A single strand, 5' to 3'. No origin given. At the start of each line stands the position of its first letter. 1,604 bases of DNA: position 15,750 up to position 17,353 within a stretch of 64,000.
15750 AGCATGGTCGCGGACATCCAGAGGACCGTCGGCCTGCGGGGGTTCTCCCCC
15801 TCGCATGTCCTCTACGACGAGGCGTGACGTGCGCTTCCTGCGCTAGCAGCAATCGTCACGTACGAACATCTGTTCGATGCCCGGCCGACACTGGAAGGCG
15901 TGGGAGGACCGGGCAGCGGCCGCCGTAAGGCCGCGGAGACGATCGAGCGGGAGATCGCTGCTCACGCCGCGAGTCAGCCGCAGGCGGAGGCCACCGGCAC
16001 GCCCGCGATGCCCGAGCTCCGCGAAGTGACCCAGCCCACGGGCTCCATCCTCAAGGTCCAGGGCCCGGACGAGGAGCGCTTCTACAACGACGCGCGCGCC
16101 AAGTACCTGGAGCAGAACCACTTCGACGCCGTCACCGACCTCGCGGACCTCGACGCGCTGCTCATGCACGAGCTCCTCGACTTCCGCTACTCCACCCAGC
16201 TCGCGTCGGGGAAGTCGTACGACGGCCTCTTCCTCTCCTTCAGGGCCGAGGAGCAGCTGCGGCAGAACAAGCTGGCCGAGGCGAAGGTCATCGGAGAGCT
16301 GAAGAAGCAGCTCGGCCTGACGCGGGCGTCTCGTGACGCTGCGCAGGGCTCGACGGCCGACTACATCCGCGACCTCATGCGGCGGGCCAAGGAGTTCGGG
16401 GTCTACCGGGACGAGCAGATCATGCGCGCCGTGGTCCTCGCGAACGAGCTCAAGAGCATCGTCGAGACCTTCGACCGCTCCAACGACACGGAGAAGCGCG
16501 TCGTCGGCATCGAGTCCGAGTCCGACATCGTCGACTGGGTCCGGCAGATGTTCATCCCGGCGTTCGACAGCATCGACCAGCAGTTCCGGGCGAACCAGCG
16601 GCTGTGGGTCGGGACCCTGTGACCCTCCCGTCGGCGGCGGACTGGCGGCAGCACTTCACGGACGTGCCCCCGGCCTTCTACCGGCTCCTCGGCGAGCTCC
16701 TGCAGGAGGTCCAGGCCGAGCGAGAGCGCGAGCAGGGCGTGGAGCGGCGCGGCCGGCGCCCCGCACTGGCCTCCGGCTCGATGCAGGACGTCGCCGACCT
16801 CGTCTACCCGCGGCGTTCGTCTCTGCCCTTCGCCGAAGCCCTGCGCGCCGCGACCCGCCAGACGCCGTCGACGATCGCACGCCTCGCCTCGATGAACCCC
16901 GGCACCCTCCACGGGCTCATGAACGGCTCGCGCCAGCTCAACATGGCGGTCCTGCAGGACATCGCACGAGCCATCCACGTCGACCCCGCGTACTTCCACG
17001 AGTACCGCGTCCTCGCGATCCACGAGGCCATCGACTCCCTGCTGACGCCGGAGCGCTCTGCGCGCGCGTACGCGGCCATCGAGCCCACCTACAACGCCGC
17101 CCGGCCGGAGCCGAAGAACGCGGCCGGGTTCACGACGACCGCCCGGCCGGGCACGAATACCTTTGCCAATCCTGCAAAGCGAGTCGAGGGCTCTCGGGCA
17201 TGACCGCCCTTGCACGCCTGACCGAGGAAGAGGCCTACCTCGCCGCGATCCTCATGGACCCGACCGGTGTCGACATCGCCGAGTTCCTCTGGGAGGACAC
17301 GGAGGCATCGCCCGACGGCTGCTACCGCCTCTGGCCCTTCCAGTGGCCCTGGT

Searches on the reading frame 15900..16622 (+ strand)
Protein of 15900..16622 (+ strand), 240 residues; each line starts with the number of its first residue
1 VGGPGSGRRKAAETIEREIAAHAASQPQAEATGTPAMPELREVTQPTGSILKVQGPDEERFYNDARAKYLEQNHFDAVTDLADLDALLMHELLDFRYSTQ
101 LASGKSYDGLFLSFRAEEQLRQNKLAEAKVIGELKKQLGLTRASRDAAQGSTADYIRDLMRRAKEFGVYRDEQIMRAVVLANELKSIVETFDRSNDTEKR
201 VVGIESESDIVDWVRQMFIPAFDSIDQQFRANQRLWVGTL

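Call 3: search_protein_families(library=pfam, proteins=[window:15900-16622:+], max_evalue=0.1)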
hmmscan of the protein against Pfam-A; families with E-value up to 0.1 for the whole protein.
window:15900-16622:+ (240 aa): 0 families

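Call 4: search_protein_families(library=phrogs, proteins=[window:15900-16622:+], max_evalue=0.01)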
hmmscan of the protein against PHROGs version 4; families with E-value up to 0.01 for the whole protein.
window:15900-16622:+ (240 aa): 0 families

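Call 6: search_protein_families(library=padloc, proteins=[window:15900-16622:+], max_evalue=0.01)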
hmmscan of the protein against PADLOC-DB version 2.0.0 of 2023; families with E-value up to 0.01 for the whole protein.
window:15900-16622:+ (240 aa): 0 families

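Call 7: search_protein_families(library=ncbifam, proteins=[window:15900-16622:+], max_evalue=0.01)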
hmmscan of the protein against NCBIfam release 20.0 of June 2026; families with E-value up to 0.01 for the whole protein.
window:15900-16622:+ (240 aa): 0 families

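Call 50: search_dna_similar(query=window:15900-16619:+, collection=phages, mode=protein, max_rows=15, max_evalue=0.001)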
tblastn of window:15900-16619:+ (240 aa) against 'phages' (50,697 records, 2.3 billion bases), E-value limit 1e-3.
Records with a match: 1; places in all: 1; records where one place covers at least 80% of the query: 1.
Best place of each record, by identity: <60% 1.
By first word of the organism name: Caudovirales 1.
By host as written in the record: - 1.
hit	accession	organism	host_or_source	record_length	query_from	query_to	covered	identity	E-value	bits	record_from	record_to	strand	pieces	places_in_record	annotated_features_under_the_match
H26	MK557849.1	Caudovirales GX15bay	mangrove soil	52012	43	237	81%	32.3%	6e-14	76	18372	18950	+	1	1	hypothetical protein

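Call 53: get_annotated_region(hit=H26, flank=9000)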
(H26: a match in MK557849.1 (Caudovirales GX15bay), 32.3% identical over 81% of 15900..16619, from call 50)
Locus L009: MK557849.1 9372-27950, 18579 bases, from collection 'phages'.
description: Caudovirales GX15bay, complete genome.
organism: Caudovirales GX15bay (NCBI taxid 2530034)
taxonomy: Viruses; Duplodnaviria; Heunggongvirae; Uroviricota; Caudoviricetes
host: -; source: mangrove soil; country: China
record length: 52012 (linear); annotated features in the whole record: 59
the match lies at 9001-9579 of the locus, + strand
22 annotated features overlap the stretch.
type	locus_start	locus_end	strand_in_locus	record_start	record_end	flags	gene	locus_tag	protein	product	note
CDS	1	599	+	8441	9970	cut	-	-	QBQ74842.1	endoglucanase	-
CDS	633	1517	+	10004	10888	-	-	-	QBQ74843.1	mannanase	-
CDS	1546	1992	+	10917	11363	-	-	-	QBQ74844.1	hypothetical protein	-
CDS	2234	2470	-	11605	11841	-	-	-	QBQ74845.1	hypothetical protein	-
CDS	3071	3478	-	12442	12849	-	-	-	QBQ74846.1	hypothetical protein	-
CDS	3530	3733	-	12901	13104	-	-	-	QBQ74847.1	hypothetical protein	-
CDS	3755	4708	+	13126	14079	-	-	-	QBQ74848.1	glycosyltransferase family 2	-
CDS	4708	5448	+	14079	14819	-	-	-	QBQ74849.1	glycosyltransferase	-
CDS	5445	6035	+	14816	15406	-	-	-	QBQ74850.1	rhamnosyltransferase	-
CDS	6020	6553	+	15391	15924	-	-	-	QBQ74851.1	methyltransferase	-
CDS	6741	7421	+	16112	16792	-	-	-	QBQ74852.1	glycosyltransferase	-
CDS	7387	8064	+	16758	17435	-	-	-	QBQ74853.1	galactosyltransferase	-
CDS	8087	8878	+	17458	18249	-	-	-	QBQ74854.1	glycosyltransferase family 2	-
CDS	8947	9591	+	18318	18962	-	-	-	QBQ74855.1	hypothetical protein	-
CDS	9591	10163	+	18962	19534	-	-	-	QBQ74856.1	hypothetical protein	-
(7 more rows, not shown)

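Call 112: search_protein_families(library=phrogs, proteins=[window:15900-16619:+], max_evalue=0.001)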
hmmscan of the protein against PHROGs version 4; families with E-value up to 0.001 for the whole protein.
window:15900-16619:+ (240 aa): 0 families

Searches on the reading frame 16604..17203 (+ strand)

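Call 3: search_protein_families(library=pfam, proteins=[window:16604-17203:+], max_evalue=0.1)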
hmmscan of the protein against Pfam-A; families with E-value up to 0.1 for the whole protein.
window:16604-17203:+ (199 aa): 4 families
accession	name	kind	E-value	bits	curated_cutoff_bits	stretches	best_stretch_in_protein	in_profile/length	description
PF13560.12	HTH_31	-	1.6e-05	25.6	27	1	79-129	8-59/64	Helix-turn-helix domain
PF01381.28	HTH_3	-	0.0047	17.4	23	1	91-131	15-55/55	Helix-turn-helix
PF08667.16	BetR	-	0.011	16.2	21.6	1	79-132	16-69/148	BetR domain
PF13443.12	HTH_26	-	0.022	15.4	22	1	82-129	7-55/63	Cro/C1-type HTH DNA-binding domain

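Call 4: search_protein_families(library=phrogs, proteins=[window:16604-17203:+], max_evalue=0.01)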
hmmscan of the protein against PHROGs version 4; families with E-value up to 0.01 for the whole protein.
window:16604-17203:+ (199 aa): 2 families
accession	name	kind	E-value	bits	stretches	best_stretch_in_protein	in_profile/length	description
phrog_8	-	transcription regulation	0.0007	20.1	1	76-134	162-218/346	transcriptional regulator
phrog_15181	-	unknown function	0.0087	17.4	0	108-161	38-90/92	-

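Call 6: search_protein_families(library=padloc, proteins=[window:16604-17203:+], max_evalue=0.01)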
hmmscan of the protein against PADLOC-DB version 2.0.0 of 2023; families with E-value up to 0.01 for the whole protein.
window:16604-17203:+ (199 aa): 0 families

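Call 7: search_protein_families(library=ncbifam, proteins=[window:16604-17203:+], max_evalue=0.01)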
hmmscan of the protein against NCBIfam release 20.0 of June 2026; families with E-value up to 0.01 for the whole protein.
window:16604-17203:+ (199 aa): 0 families
